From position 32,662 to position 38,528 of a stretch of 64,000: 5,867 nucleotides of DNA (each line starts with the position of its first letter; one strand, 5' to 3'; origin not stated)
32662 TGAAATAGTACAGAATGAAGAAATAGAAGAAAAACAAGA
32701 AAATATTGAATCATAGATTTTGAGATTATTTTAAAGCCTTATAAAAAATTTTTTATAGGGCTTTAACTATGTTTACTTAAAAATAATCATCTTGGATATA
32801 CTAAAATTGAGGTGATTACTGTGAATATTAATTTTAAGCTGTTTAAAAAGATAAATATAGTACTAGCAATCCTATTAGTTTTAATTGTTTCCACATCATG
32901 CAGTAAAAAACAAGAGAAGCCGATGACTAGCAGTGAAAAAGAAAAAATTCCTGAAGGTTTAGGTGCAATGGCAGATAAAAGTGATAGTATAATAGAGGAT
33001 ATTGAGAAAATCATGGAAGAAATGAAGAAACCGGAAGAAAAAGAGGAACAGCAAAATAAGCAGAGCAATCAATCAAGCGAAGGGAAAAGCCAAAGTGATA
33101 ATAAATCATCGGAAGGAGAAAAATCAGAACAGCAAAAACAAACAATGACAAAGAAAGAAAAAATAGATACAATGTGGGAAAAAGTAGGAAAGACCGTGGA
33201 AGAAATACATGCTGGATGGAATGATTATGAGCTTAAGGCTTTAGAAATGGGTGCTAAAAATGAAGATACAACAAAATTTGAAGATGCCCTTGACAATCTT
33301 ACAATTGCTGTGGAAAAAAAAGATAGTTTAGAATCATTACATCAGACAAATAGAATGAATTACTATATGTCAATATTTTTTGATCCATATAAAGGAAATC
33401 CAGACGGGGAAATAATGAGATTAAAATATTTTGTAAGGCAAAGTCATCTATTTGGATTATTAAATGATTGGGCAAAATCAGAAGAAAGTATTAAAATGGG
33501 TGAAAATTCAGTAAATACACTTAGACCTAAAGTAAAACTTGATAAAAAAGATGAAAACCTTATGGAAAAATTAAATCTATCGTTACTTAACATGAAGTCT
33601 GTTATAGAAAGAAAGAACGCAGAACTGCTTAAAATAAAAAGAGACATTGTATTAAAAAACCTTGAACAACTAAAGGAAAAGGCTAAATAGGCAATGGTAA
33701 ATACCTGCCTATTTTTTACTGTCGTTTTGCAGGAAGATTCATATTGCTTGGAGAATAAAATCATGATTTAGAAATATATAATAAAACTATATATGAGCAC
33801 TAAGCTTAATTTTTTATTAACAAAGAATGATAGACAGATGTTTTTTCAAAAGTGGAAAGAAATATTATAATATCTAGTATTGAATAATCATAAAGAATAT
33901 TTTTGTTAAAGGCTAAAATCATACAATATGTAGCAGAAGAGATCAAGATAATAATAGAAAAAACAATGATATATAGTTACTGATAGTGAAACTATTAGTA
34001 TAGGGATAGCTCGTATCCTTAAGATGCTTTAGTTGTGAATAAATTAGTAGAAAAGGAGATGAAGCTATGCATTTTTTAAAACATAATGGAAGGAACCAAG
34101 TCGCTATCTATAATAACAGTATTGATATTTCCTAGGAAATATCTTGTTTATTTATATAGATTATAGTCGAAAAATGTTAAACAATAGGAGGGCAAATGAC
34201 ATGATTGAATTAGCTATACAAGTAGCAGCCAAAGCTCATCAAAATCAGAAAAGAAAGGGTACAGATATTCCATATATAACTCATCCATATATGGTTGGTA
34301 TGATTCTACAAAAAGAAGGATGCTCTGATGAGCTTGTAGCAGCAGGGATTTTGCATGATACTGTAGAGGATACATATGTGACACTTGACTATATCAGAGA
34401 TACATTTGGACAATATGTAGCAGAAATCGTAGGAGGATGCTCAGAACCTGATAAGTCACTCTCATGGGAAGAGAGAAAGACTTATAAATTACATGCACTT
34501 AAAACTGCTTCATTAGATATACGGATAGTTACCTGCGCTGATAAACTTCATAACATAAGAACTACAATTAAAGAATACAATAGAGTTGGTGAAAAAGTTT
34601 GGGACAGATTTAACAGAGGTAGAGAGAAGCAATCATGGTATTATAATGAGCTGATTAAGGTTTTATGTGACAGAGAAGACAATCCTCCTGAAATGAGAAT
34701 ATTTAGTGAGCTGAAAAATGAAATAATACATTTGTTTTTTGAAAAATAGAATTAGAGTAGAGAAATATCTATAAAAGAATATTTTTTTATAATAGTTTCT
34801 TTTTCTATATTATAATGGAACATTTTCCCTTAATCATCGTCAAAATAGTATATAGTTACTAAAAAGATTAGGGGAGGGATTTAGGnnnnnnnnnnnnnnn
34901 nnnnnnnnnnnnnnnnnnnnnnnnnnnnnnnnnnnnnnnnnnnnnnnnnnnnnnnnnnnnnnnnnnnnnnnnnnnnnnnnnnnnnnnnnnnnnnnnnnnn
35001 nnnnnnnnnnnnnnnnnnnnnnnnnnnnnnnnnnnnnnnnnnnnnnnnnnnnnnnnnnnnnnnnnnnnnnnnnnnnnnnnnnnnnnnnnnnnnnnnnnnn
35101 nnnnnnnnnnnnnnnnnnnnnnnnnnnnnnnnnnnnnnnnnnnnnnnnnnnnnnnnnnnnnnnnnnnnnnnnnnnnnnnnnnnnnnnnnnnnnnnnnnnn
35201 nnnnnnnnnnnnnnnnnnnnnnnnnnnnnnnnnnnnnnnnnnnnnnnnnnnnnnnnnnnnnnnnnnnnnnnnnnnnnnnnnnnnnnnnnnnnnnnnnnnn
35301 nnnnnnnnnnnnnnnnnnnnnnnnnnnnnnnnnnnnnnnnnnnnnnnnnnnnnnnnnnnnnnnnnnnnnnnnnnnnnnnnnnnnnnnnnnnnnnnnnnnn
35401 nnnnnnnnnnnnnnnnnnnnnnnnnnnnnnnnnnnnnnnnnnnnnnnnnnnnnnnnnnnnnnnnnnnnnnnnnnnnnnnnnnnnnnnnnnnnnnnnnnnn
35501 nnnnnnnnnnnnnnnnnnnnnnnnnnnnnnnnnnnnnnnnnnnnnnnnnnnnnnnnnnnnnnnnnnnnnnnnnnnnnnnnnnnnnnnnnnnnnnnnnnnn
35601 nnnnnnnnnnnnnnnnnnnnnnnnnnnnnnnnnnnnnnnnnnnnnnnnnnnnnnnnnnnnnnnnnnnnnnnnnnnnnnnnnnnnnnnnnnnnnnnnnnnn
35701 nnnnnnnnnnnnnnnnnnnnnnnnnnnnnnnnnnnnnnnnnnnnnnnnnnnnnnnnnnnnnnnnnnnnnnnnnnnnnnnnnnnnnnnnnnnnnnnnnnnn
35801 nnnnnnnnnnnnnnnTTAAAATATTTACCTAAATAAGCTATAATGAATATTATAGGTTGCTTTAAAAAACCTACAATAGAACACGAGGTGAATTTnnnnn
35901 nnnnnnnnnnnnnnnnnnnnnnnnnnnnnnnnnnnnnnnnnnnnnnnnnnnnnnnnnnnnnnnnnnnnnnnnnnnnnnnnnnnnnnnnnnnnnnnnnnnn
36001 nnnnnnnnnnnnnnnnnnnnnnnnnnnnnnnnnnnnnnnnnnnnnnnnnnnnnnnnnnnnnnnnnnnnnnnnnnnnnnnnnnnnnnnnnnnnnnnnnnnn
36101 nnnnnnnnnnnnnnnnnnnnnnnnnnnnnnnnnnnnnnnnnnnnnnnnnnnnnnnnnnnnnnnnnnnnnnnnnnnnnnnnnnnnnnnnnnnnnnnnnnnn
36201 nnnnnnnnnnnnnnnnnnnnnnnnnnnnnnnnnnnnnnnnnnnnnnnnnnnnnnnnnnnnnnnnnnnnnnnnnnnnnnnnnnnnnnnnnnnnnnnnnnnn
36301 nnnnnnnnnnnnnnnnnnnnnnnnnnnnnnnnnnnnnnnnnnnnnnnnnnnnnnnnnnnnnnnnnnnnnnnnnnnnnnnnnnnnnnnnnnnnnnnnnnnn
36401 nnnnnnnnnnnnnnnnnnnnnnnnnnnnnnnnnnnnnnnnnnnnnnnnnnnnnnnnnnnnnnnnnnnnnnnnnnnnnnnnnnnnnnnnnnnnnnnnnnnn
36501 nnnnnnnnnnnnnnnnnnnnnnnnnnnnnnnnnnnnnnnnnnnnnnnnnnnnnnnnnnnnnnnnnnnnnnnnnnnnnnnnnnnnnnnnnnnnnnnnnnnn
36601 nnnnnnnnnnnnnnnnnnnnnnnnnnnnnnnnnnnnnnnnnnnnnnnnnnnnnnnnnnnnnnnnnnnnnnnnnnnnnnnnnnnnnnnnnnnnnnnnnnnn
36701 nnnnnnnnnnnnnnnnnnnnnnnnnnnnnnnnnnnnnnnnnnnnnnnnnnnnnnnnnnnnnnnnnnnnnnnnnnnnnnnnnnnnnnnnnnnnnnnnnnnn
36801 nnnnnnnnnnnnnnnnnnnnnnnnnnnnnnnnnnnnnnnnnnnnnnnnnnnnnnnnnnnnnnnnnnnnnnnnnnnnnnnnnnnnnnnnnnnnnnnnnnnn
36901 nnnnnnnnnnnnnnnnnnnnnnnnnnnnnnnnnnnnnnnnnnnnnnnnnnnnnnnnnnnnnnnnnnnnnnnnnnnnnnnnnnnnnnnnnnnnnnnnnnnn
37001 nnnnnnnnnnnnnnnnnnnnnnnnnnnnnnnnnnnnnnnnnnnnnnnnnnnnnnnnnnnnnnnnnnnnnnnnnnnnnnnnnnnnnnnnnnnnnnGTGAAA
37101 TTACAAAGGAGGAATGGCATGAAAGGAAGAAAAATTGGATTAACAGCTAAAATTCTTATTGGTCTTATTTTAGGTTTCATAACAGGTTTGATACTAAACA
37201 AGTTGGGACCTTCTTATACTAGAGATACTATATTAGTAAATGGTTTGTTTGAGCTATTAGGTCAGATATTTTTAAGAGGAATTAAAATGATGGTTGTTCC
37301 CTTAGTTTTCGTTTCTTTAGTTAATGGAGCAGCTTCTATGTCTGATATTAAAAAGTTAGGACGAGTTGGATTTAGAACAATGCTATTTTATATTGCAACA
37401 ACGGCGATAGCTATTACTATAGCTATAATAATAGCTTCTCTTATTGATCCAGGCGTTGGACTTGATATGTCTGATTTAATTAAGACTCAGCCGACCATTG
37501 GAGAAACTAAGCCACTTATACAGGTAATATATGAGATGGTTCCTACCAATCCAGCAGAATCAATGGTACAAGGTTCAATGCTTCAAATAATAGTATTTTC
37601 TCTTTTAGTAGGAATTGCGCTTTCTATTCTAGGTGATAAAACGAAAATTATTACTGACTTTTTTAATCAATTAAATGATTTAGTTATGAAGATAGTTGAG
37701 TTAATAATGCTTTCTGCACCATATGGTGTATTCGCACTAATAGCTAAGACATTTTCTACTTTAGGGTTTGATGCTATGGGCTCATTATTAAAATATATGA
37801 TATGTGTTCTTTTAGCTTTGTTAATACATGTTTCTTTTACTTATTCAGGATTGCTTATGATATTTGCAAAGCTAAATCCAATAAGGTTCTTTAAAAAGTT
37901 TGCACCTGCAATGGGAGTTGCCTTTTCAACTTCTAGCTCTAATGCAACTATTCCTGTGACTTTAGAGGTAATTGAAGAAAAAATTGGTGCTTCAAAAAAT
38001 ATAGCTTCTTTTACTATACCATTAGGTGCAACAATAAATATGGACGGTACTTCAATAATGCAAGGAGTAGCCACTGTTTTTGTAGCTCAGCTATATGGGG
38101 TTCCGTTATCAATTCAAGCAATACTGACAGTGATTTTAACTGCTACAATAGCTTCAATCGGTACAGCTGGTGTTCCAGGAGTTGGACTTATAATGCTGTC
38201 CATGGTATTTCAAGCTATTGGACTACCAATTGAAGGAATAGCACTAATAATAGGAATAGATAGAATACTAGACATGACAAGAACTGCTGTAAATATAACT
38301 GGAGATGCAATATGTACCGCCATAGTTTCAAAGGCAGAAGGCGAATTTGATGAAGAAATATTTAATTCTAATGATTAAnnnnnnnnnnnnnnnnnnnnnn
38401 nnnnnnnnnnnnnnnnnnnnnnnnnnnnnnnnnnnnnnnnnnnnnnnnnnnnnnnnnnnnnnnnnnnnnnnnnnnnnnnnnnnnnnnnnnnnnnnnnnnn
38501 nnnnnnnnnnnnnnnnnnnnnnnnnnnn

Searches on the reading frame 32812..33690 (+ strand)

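Call 10: search_protein_families(library=pfam, proteins=[window:32812-33690:+], max_evalue=0.00001)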
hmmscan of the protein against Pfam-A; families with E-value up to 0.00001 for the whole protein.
window:32812-33690:+ (292 aa): 0 families

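Call 11: search_protein_families(library=pfam, proteins=[window:32812-33690:+], max_evalue=1)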
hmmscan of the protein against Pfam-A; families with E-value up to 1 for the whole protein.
window:32812-33690:+ (292 aa): 12 families
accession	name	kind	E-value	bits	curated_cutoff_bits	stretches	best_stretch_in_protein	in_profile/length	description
PF07117.17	DUF1373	-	0.0065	18.1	28.9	1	17-122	3-99/145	Protein of unknown function (DUF1373)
PF24334.1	DUF7502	-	0.0089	15.9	27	1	9-104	146-243/281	Family of unknown function (DUF7502)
PF01080.22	Presenilin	-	0.039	13.2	34.3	1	65-115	279-325/408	Presenilin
PF02862.22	DDHD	-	0.078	13.6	28.3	1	40-186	92-224/258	DDHD domain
PF20175.3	Tra1_central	-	0.15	11.1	27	1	13-119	139-244/585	Tra1 HEAT repeat central region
PF06213.17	CobT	-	0.19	11.6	26.1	1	52-119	189-253/276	Cobalamin biosynthesis protein CobT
PF07655.18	Secretin_N_2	-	0.22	12.5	23.4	1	82-132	26-76/91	Secretin N-terminal domain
PF09531.15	Ndc1_Nup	-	0.24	10.5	29.8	1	61-136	343-425/607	Nucleoporin protein Ndc1-Nup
PF02535.28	Zip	-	0.3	10.7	35.1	1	11-101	76-164/323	ZIP Zinc transporter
PF24871.1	Piezo_TM1-24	-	0.54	9.1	28.8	1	62-112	331-387/682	Piezo TM1-24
PF09736.14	Bud13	-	0.58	10.9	27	0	55-145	6-91/144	Pre-mRNA-splicing factor of RES complex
PF22251.1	PFF1_TM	-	0.71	9.8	32.3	0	60-114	144-210/300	Vacuolar membrane protease, transmembrane domain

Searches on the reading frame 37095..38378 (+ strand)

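Call 10: search_protein_families(library=pfam, proteins=[window:37095-38378:+], max_evalue=0.00001)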
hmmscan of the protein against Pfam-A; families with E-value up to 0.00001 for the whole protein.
window:37095-38378:+ (427 aa): 1 family
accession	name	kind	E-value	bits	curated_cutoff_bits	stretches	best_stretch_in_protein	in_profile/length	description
PF00375.23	SDF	-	2.2e-131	438.9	27.9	1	16-413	1-386/387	Sodium:dicarboxylate symporter family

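Call 12: search_protein_families(library=ncbifam, proteins=[window:37095-38378:+], max_evalue=0.01)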
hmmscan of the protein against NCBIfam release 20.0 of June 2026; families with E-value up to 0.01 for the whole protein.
window:37095-38378:+ (427 aa): 4 families
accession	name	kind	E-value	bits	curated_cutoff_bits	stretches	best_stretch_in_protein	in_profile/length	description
NF008440.0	PRK11283.1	equivalog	1.1e-88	298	638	1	9-421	1-418/437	glutamate/aspartate:proton symporter GltP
NF002461.0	PRK01663.1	subfamily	8.4e-74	249.1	513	1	16-422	9-409/428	C4-dicarboxylate transporter DctA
NF009587.0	PRK13027.1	subfamily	2.1e-63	214.7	570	1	18-421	11-409/442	C4-dicarboxylate transporter DctA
NF010151.0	PRK13628.1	equivalog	1.4e-43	149.5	308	1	13-416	13-402/407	serine/threonine transporter SstT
